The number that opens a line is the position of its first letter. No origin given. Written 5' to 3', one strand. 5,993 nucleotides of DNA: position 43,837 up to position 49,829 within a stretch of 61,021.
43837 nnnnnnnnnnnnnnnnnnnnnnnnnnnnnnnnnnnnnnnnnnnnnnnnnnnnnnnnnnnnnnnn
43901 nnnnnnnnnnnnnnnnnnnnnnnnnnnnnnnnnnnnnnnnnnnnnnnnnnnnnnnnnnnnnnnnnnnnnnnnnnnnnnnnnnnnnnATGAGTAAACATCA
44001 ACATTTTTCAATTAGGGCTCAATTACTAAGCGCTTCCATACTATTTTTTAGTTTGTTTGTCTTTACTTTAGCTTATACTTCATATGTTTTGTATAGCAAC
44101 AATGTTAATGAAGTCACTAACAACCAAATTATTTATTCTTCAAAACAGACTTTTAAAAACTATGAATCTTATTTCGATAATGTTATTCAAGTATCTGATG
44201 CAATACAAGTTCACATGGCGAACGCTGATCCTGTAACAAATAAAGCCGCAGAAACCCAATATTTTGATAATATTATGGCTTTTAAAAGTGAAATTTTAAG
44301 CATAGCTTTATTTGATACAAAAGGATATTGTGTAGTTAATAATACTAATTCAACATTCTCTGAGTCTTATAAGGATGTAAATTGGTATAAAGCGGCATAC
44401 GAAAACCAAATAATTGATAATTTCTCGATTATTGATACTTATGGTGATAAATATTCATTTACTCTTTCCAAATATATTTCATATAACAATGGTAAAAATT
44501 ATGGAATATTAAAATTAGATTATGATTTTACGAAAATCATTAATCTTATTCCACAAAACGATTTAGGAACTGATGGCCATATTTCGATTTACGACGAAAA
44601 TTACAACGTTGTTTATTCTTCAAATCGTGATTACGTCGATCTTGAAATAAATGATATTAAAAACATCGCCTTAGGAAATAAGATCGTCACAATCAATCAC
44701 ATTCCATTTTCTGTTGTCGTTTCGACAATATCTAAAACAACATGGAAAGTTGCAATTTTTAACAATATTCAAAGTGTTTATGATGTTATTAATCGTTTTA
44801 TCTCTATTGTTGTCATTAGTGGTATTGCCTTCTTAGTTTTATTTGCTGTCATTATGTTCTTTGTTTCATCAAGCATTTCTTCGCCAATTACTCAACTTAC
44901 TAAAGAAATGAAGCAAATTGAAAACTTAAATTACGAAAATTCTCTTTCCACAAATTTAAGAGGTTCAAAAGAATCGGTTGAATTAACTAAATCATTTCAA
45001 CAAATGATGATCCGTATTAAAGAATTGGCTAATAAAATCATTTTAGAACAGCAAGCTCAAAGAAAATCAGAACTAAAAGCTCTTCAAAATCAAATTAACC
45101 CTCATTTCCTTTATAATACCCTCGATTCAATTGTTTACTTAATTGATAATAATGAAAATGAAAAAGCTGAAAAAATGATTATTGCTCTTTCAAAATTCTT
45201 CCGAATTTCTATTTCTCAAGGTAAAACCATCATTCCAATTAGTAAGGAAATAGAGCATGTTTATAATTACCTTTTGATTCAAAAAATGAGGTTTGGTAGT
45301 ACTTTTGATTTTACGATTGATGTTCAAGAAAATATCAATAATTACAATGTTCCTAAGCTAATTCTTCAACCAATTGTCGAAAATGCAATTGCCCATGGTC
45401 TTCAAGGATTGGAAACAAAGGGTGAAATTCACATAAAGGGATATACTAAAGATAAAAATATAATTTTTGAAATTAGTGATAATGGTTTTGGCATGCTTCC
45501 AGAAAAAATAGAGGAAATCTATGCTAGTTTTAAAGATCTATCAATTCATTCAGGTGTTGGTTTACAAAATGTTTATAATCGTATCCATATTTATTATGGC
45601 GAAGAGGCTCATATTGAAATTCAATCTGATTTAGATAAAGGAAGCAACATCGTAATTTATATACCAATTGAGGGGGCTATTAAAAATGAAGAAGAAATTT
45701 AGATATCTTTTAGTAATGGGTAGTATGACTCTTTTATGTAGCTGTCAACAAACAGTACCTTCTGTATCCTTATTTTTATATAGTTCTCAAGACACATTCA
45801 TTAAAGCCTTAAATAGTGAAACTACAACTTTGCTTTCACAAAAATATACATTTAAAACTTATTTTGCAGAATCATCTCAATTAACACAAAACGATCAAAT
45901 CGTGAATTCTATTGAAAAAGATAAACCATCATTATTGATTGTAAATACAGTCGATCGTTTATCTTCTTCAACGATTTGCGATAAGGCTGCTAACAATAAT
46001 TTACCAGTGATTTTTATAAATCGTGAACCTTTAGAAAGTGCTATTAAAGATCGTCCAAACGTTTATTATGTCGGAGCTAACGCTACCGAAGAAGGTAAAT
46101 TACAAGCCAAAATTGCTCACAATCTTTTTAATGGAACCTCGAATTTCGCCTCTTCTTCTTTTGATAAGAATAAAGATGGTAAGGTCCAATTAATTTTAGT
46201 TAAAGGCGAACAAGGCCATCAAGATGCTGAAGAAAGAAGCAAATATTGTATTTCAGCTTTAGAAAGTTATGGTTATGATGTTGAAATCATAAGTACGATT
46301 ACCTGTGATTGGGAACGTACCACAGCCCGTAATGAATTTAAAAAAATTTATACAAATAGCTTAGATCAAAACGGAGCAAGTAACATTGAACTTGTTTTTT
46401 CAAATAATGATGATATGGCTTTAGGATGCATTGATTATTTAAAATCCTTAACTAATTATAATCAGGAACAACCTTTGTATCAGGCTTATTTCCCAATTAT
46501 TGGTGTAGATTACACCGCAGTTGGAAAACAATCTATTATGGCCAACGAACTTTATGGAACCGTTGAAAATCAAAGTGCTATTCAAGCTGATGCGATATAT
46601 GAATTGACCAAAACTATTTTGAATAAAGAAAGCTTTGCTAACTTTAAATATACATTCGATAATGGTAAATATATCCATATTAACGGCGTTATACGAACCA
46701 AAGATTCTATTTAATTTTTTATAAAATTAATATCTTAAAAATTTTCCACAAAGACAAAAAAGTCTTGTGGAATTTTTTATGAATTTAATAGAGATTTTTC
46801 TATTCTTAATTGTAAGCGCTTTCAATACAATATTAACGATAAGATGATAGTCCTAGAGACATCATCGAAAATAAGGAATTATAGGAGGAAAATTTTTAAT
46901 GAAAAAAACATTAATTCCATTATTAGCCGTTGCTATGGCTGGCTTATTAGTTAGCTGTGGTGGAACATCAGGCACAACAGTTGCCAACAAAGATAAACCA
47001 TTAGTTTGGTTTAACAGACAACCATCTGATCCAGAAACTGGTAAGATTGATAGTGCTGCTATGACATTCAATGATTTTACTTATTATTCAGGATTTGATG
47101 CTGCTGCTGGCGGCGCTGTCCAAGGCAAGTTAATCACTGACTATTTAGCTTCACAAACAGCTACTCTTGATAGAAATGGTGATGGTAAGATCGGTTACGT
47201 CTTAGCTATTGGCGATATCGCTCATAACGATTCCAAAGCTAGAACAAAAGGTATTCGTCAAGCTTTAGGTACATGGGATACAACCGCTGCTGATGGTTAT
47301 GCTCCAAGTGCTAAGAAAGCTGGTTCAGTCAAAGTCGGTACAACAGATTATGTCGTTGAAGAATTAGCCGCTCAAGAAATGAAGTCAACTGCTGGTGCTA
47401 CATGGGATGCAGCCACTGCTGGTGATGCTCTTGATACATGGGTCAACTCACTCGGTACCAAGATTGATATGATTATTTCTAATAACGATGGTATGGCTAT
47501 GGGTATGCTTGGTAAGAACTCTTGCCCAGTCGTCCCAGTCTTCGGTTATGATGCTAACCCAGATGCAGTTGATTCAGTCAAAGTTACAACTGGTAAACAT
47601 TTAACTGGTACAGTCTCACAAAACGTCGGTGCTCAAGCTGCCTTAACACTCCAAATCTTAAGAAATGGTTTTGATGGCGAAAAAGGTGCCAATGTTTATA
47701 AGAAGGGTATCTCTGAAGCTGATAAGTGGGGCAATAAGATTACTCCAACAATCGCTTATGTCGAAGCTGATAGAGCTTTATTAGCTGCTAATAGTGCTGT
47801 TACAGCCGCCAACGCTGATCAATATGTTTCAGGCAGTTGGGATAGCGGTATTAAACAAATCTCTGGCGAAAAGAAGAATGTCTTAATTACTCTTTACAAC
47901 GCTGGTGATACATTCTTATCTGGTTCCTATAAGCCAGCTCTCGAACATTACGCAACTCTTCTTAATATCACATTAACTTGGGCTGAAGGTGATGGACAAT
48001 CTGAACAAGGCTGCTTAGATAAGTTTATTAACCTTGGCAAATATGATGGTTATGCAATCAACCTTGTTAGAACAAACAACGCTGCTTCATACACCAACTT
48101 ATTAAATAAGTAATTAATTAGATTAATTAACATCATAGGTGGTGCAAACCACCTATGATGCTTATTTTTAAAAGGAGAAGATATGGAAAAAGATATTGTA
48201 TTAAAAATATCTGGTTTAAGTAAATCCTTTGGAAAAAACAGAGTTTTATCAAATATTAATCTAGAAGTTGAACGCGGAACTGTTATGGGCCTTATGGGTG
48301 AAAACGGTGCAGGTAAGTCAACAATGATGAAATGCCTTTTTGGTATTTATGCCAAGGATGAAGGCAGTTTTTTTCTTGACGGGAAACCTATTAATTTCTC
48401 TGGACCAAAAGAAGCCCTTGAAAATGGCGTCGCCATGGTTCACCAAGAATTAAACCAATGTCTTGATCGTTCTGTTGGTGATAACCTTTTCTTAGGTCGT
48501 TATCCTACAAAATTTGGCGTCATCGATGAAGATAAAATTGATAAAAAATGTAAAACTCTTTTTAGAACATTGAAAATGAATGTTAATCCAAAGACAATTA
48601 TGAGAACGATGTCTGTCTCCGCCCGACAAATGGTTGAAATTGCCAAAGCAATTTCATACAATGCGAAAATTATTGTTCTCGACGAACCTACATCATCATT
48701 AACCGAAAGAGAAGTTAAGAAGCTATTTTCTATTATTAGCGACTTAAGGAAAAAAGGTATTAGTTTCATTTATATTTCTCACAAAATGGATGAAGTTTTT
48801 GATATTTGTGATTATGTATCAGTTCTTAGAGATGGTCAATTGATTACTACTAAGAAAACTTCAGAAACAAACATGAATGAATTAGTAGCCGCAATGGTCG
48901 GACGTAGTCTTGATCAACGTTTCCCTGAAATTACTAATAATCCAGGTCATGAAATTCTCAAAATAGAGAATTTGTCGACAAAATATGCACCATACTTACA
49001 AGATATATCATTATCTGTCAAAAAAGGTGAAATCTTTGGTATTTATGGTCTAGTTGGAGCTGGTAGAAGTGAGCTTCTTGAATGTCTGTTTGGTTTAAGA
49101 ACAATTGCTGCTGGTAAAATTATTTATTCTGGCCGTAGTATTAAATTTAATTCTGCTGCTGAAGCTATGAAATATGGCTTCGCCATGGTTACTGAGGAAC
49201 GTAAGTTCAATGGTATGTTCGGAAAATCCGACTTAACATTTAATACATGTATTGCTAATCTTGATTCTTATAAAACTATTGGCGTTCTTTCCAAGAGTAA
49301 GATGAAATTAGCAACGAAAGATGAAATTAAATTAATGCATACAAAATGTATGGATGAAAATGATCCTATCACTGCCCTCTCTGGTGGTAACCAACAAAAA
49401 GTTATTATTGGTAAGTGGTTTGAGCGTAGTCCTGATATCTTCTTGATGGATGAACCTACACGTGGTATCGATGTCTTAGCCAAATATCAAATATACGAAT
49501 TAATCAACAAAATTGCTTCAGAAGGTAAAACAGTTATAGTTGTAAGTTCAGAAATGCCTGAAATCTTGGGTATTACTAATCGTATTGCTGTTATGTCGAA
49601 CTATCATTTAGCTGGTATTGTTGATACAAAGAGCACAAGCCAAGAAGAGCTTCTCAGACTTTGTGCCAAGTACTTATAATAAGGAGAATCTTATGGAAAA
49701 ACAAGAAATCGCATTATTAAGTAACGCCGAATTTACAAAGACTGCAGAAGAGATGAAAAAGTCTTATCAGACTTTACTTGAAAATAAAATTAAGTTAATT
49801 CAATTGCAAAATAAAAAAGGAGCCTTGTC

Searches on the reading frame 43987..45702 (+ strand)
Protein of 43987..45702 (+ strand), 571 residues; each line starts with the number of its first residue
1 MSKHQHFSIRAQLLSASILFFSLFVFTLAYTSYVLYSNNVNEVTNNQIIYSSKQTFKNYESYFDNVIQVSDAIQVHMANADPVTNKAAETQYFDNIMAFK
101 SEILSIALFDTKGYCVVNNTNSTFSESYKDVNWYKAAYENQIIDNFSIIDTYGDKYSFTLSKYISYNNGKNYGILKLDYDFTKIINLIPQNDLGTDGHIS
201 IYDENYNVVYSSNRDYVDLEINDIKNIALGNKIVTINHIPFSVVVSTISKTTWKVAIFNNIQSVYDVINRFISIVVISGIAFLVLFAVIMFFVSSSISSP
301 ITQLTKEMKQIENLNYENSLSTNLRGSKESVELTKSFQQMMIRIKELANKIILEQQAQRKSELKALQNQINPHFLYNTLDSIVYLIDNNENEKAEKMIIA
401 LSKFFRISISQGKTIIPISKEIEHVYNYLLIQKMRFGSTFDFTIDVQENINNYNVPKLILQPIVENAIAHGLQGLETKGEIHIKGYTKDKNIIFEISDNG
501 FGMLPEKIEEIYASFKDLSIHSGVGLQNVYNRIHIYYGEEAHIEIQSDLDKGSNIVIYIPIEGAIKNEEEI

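Call 55: search_protein_families(library=pfam, proteins=[window:43987-45702:+], max_evalue=0.00001)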
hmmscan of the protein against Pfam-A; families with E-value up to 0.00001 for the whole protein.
window:43987-45702:+ (571 aa): 3 families
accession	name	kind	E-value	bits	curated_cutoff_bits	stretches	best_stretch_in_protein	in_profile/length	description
PF06580.19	His_kinase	-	4.6e-28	97.7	25.2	1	362-439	2-80/81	Histidine kinase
PF02518.31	HATPase_c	-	8.5e-11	42.7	26.4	1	458-562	8-110/111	Histidine kinase-, DNA gyrase B-, and HSP90-like ATPase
PF02743.24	dCache_1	-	8.5e-10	39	45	1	44-257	7-239/240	Cache domain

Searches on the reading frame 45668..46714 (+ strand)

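Call 55: search_protein_families(library=pfam, proteins=[window:45668-46714:+], max_evalue=0.00001)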
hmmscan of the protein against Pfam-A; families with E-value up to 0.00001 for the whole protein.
window:45668-46714:+ (348 aa): 1 family
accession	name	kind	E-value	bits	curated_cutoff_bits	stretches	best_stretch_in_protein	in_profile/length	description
PF13407.12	Peripla_BP_4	-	9.4e-35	120.8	35.1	1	36-321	4-257/258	Periplasmic binding protein domain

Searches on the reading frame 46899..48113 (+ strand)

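Call 55: search_protein_families(library=pfam, proteins=[window:46899-48113:+], max_evalue=0.00001)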
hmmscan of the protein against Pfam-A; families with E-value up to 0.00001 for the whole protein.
window:46899-48113:+ (404 aa): 2 families
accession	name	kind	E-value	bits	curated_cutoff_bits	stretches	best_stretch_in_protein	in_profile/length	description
PF18610.7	Peripla_BP_7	-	1.4e-26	92.9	36.8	1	325-395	1-71/71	Periplasmic binding protein domain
PF13407.12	Peripla_BP_4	-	9.6e-17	61.8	35.1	1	61-261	96-257/258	Periplasmic binding protein domain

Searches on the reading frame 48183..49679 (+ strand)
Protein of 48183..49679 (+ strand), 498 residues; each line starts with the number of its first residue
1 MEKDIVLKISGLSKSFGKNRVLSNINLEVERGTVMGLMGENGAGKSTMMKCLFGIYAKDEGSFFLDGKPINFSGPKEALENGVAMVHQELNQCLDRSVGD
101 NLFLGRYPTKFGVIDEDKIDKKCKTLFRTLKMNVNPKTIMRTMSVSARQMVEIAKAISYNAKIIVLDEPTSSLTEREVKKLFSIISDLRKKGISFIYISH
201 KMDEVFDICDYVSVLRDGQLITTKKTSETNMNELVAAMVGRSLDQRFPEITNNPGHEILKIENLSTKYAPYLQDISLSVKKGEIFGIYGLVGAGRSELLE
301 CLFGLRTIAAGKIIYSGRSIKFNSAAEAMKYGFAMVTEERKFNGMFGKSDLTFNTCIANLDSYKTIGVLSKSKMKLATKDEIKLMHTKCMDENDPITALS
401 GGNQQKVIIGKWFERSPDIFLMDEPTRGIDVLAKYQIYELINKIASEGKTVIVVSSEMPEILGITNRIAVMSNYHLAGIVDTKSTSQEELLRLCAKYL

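Call 55: search_protein_families(library=pfam, proteins=[window:48183-49679:+], max_evalue=0.00001)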
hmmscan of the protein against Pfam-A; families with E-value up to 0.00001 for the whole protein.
window:48183-49679:+ (498 aa): 3 families
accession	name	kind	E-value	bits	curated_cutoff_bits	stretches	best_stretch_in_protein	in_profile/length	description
PF00005.33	ABC_tran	-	1e-47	162.6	25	2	22-171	1-137/137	ABC transporter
PF13304.12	AAA_21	-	2.8e-07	31.4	27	0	412-455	251-297/304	AAA domain, putative AbiEii toxin, Type IV TA system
PF07693.20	KAP_NTPase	-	7.3e-06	25.9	20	0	27-196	17-187/293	KAP family P-loop domain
